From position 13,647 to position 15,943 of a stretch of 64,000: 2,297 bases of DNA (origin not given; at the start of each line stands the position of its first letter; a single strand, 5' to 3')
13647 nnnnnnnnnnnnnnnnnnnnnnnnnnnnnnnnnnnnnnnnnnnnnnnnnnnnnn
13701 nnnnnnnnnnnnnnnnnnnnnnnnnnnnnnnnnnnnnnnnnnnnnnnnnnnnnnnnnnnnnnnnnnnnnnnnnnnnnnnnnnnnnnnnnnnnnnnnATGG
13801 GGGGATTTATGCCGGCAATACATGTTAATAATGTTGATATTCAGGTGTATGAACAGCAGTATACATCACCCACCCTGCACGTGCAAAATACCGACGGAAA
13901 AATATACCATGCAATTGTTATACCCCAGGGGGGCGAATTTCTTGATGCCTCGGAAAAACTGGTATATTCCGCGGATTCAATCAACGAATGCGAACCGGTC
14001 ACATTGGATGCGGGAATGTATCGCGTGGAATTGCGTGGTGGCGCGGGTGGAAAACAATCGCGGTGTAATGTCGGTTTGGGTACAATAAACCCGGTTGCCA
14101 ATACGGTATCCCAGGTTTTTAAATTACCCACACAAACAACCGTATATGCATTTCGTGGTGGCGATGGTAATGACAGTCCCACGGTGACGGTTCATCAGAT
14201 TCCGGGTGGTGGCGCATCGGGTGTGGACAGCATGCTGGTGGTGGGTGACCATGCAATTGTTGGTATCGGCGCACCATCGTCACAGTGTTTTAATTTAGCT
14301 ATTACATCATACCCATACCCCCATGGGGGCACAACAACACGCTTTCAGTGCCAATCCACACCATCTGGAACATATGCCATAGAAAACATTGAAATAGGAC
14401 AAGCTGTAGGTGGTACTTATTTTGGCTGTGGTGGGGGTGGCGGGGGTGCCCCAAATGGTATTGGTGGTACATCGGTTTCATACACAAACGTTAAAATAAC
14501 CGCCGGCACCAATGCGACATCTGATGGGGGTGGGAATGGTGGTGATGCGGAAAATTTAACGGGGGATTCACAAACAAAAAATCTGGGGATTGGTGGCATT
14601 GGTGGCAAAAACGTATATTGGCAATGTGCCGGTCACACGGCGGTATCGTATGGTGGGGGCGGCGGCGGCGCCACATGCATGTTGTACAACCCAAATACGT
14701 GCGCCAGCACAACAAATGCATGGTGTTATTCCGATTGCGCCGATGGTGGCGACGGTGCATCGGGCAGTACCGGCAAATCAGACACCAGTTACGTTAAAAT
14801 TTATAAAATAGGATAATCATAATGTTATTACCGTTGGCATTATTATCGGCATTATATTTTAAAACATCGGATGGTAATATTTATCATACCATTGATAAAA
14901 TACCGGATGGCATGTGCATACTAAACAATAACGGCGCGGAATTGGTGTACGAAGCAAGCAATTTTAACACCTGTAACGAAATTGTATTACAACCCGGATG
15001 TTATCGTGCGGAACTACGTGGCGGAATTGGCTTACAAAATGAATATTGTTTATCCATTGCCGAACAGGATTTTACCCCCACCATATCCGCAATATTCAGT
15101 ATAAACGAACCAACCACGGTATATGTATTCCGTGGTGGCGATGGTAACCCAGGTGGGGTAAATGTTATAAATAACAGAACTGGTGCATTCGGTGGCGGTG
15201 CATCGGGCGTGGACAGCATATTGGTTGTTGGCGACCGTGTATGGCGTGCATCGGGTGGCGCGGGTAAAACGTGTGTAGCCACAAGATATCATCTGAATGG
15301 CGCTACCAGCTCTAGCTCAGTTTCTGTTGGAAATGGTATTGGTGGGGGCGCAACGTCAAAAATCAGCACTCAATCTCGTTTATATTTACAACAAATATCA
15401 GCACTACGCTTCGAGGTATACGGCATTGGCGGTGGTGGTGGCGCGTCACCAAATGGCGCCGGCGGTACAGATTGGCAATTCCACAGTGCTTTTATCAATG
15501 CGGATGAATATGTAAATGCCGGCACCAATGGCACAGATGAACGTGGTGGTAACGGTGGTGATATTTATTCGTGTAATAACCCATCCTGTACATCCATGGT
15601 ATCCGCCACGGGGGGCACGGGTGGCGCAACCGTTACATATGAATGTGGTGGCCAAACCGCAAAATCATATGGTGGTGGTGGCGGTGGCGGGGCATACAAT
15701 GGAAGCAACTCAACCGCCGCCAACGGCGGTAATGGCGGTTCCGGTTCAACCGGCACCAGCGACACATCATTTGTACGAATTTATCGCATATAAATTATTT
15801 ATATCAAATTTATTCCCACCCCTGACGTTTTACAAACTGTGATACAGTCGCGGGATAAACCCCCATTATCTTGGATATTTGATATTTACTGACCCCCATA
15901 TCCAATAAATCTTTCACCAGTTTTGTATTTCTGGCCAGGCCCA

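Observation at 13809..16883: Invertase-linked islet: two paralogous Gly-rich fibre-like proteins, a Hin-type serine recombinase and a protein with a tail-fibre-like motif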

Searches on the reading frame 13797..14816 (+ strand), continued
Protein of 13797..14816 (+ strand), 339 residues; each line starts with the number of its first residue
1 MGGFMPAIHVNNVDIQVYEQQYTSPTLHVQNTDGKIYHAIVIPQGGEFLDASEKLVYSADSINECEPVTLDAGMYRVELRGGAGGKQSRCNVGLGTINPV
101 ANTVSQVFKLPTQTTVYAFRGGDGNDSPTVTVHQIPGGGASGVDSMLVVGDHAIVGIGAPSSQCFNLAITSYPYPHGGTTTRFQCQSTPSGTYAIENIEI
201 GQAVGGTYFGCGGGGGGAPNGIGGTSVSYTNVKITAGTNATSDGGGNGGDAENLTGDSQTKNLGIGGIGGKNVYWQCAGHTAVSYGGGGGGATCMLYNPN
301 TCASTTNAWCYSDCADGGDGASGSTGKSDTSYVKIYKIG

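Call 49: find_encoding_contigs(protein=P0005, flank=4000, max_places=8)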
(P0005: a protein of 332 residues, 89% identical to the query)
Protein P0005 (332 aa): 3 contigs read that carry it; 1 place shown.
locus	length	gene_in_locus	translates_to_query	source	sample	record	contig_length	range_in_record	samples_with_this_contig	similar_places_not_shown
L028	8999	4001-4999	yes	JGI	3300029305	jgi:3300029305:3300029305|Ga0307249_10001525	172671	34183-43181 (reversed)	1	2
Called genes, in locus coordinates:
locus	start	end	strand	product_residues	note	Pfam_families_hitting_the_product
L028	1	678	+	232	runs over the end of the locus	PF01479:S4 (faint), PF01728:FtsJ, PF08241:Methyltransf_11 (faint), PF13649:Methyltransf_25 (faint)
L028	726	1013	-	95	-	-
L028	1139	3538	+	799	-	PF00133:tRNA-synt_1, PF09334:tRNA-synt_1g, PF13603:tRNA-synt_1_2, PF00133:tRNA-synt_1, PF08264:Anticodon_1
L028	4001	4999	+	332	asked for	-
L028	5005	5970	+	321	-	-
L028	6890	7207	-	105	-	-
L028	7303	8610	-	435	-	PF05697:Trigger_N, PF00254:FKBP_C, PF05698:Trigger_C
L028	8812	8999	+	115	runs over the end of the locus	PF09923:DUF2155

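Call 50: find_encoding_contigs(protein=P0012, flank=4000, max_places=8)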
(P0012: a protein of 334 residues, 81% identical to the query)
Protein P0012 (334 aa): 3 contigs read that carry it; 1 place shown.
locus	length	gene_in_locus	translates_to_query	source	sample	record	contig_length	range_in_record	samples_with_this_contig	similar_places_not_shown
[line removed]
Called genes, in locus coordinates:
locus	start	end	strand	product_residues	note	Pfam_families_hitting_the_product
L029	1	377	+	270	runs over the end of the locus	PF01551:Peptidase_M23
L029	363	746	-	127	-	-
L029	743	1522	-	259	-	PF03602:Cons_hypoth95 (weak), PF05175:MTS, PF13847:Methyltransf_31, PF08241:Methyltransf_11 (faint), PF08242:Methyltransf_12 (weak), PF13649:Methyltransf_25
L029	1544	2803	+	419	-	PF19425:Csd3_N2, PF01551:Peptidase_M23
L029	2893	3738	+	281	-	PF05552:MS_channel_1st_1 (weak), PF00924:MS_channel_2nd, PF21082:MS_channel_3rd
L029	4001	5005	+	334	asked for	-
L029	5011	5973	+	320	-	-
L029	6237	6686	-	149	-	PF00383:dCMP_cyt_deam_1, PF14437:MafB19-deam, PF14439:Bd3614-deam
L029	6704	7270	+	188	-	PF03602:Cons_hypoth95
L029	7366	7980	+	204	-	PF01386:Ribosomal_L25p, PF14693:Ribosomal_TL5_C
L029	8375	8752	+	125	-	PF01648:ACPS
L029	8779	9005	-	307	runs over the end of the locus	PF01636:APH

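Call 59: find_encoding_contigs(protein=P0032, flank=4000, max_places=8)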
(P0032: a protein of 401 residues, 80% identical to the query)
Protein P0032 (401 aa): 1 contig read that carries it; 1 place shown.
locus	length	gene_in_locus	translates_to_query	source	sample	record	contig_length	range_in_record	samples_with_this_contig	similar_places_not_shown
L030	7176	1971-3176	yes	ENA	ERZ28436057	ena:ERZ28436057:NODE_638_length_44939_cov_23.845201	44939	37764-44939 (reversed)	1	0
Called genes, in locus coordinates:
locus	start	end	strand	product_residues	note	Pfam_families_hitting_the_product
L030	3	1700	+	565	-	?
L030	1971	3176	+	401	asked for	-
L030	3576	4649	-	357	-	PF11932:DUF3450 (faint), PF01551:Peptidase_M23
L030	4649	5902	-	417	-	PF00579:tRNA-synt_1b, PF22421:SYY_C-terminal, PF01479:S4 (weak)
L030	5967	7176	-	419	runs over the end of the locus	PF06689:zf-C4_ClpX, PF00493:MCM (weak), PF05496:RuvB_N (faint), PF00004:AAA, PF07724:AAA_2, PF07728:AAA_5 (faint), PF10431:ClpB_D2-small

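Call 60: find_encoding_contigs(protein=P0026, flank=4000, max_places=10)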
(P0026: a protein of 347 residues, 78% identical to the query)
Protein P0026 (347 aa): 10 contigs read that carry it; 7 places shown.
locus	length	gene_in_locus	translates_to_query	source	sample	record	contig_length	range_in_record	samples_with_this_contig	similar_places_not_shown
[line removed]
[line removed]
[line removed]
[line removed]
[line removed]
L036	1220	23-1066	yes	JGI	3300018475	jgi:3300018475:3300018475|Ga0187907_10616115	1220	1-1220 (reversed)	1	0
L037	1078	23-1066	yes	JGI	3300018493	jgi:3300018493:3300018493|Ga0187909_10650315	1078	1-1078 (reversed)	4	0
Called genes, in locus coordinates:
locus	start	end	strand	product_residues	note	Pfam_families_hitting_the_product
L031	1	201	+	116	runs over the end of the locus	PF04519:Bactofilin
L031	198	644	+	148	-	PF02502:LacAB_rpiB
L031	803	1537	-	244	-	PF01636:APH (faint)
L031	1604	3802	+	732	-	PF17764:PriA_3primeBD (weak), PF00270:DEAD, PF04851:ResIII, PF18319:Zn_ribbon_PriA, PF00271:Helicase_C (weak), PF18074:PriA_C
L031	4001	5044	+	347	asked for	-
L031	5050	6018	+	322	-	-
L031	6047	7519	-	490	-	PF01676:Metalloenzyme, PF06415:iPGM_N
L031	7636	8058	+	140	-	PF01381:HTH_3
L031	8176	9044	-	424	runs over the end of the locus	-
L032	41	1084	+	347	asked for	-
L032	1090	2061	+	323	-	-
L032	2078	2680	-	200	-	PF00239:Resolvase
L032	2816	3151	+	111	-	-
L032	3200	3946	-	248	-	PF04402:SIMPL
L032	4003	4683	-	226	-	PF00899:ThiF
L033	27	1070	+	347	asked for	-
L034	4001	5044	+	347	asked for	-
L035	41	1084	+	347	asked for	-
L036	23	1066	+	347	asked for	-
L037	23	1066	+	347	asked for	-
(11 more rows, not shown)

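Call 70: search_protein_families(library=padloc, proteins=[window:13809-14816:+], max_evalue=0.01)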
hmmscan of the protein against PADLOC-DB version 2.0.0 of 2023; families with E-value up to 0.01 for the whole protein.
window:13809-14816:+ (335 aa): 0 families

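Call 71: search_protein_families(library=pfam, alignment_id=A1, max_evalue=0.01)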
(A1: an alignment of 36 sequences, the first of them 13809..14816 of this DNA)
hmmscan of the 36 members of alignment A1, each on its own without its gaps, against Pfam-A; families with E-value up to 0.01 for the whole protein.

A. member 1, window:13809-14816:+ (335 aa): 0 families

B. families by the number of members that match (of 36 scanned): 2 families
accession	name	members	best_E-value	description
PF21722.4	Gly_rich_2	2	0.007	Glycine-rich domain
PF12810.13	ALK_LTK_GRD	1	1.5e-05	ALK/LTK, Glycine-rich domain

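Call 72: search_solved_structures(query=A1, max_evalue=1)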
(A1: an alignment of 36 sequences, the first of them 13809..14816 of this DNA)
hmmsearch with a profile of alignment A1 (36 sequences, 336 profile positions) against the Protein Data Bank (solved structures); distinct sequences matched with E-value up to 1: 0.

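Call 74: find_encoding_contigs(protein=P0111, flank=4000, max_places=10)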
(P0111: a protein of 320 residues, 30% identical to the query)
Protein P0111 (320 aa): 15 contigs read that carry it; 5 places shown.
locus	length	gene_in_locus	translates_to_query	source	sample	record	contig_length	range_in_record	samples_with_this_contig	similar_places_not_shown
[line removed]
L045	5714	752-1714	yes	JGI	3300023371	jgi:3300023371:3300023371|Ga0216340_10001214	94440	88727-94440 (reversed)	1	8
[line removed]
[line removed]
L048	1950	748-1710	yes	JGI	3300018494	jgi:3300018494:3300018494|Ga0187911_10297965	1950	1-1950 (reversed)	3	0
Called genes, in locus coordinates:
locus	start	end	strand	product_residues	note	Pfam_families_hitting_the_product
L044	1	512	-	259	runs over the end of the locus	PF03602:Cons_hypoth95 (weak), PF05175:MTS, PF13847:Methyltransf_31, PF08241:Methyltransf_11 (faint), PF08242:Methyltransf_12 (weak), PF13649:Methyltransf_25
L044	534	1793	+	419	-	PF19425:Csd3_N2, PF01551:Peptidase_M23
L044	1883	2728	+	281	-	PF05552:MS_channel_1st_1 (weak), PF00924:MS_channel_2nd, PF21082:MS_channel_3rd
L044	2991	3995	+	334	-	-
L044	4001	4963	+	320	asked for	-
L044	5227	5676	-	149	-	PF00383:dCMP_cyt_deam_1, PF14437:MafB19-deam, PF14439:Bd3614-deam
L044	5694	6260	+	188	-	PF03602:Cons_hypoth95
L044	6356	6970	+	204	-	PF01386:Ribosomal_L25p, PF14693:Ribosomal_TL5_C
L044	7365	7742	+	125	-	PF01648:ACPS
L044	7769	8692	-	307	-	PF01636:APH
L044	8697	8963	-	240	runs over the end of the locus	PF02661:Fic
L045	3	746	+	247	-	?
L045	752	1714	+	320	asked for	-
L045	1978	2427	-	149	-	PF00383:dCMP_cyt_deam_1, PF14437:MafB19-deam, PF14439:Bd3614-deam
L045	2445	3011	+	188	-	PF03602:Cons_hypoth95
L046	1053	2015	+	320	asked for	-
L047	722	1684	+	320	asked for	-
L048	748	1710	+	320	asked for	-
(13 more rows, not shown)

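Call 81: fold_search(model_id=the predicted structure, library=viral)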
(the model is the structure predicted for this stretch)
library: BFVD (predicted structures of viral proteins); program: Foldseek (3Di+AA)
matches with E <= 10: 493; with E <= 0.001: 29
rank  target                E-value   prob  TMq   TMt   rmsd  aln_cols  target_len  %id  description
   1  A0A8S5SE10            3.1e-06  1.00  0.29  0.14  21.6       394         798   14  receptor protein-tyrosine kinase [virus sp. ctX0L1]
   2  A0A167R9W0            1.1e-05  1.00  0.24  0.15  22.9       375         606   14  Collagen-like protein [Powai lake megavirus]
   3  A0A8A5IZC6            3.4e-05  1.00  0.25  0.19  20.3       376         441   14  (no name in the UniProt tables at hand)
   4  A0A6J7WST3            3.7e-05  1.00  0.24  0.27  16.5       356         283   15  Glycine-rich domain-containing protein [uncultured Caudovirales phage]
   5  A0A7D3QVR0            4.5e-05  1.00  0.21  0.18  19.0       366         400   12  Glycine-rich domain-containing protein [Fadolivirus FV1/VV64]
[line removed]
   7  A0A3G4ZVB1            5.7e-05  1.00  0.24  0.30  20.1       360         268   14  Glycine-rich domain-containing protein (Fragment) [Edafosvirus sp.]
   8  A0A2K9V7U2            7.2e-05  1.00  0.26  0.31  17.6       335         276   16  Collagen (Fragment) [Bandra megavirus]
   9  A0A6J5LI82            1.8e-04  0.97  0.22  0.25  16.1       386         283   13  Glycine-rich domain-containing protein [uncultured Caudovirales phage]
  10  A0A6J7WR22            2.1e-04  0.99  0.25  0.17  20.0       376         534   18  Glycine-rich domain-containing protein [uncultured Caudovirales phage]
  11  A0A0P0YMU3            2.5e-04  1.00  0.31  0.19  18.0       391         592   14  (no name in the UniProt tables at hand)
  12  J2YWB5                2.7e-04  0.99  0.26  0.11  21.9       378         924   14  (no name in the UniProt tables at hand)
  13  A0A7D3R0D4            3.1e-04  0.98  0.24  0.24  24.0       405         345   13  Glycine-rich domain-containing protein [Fadolivirus FV1/VV64]
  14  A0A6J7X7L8            3.3e-04  0.97  0.23  0.12  19.1       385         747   14  Glycine-rich domain-containing protein [uncultured Caudovirales phage]
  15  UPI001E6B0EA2         4.0e-04  1.00  0.28  0.26  14.4       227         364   16  (no name look-up for this kind of identifier)
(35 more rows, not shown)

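Call 94: search_protein_representatives(alignment_id=A1)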
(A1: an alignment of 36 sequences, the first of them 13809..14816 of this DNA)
Query: 36 sequences, 336 profile positions. Proteins with E-value up to 0.001 (for the whole library): 76; up to 1e-10: 55; up to 1e-30: 29. The best 76 are listed.
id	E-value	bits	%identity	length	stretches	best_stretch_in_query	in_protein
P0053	5.0e-122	424.1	-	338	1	3-336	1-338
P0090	1.7e-108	379.7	-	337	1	3-336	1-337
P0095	3.0e-100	352.6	-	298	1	28-335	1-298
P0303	1.4e-83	297.7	-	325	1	21-335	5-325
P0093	1.7e-81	290.9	-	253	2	3-217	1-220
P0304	6.7e-80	285.6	-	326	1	22-335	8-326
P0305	5.1e-78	279.5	-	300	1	3-223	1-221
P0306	1.9e-71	257.9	-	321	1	24-335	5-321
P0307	3.5e-69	250.4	-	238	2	2-215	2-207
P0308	2.8e-68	247.4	-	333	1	3-335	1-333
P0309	2.8e-61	224.5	-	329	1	25-333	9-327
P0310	2.0e-60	221.7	-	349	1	22-335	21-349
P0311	8.4e-60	219.6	-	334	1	22-335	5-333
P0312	8.8e-58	212.9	-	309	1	5-335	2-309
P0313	2.0e-57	211.8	-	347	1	24-334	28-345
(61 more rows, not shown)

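Call 96: search_dna_similar(query=window:13809-14816:+, collection=phages, mode=protein, max_evalue=0.001, max_rows=12)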
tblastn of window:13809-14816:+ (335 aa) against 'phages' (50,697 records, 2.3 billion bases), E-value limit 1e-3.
No match.

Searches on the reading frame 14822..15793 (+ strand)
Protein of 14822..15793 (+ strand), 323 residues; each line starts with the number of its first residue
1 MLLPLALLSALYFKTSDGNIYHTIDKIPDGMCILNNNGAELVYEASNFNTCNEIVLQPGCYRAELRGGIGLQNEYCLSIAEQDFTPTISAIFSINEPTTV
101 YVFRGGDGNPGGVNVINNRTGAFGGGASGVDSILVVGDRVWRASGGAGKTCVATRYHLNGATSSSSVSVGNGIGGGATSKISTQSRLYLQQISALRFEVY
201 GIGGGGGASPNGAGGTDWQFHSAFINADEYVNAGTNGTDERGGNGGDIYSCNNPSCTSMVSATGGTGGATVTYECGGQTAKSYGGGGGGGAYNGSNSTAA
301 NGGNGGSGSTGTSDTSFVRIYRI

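Call 4: search_protein_families(library=pfam, proteins=[window:14822-15793:+], max_evalue=1)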
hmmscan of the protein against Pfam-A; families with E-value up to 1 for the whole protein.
window:14822-15793:+ (323 aa): 2 families
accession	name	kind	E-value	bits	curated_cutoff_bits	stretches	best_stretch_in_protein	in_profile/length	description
PF21722.4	Gly_rich_2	-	0.007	16.8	24.3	1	97-308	59-219/226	Glycine-rich domain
PF12810.13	ALK_LTK_GRD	-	0.038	14.4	24.5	0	53-310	2-199/243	ALK/LTK, Glycine-rich domain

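Call 5: search_protein_families(library=phrogs, proteins=[window:14822-15793:+], max_evalue=1)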
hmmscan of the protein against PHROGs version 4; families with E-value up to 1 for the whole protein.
window:14822-15793:+ (323 aa): 0 families

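Call 37: search_protein_families(library=ncbifam, proteins=[window:14822-15793:+], max_evalue=0.01)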
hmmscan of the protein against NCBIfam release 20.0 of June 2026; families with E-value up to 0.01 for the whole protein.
window:14822-15793:+ (323 aa): 0 families

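Call 70: search_protein_families(library=padloc, proteins=[window:14822-15793:+], max_evalue=0.01)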
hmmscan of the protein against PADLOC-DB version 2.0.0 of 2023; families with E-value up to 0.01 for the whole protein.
window:14822-15793:+ (323 aa): 0 families
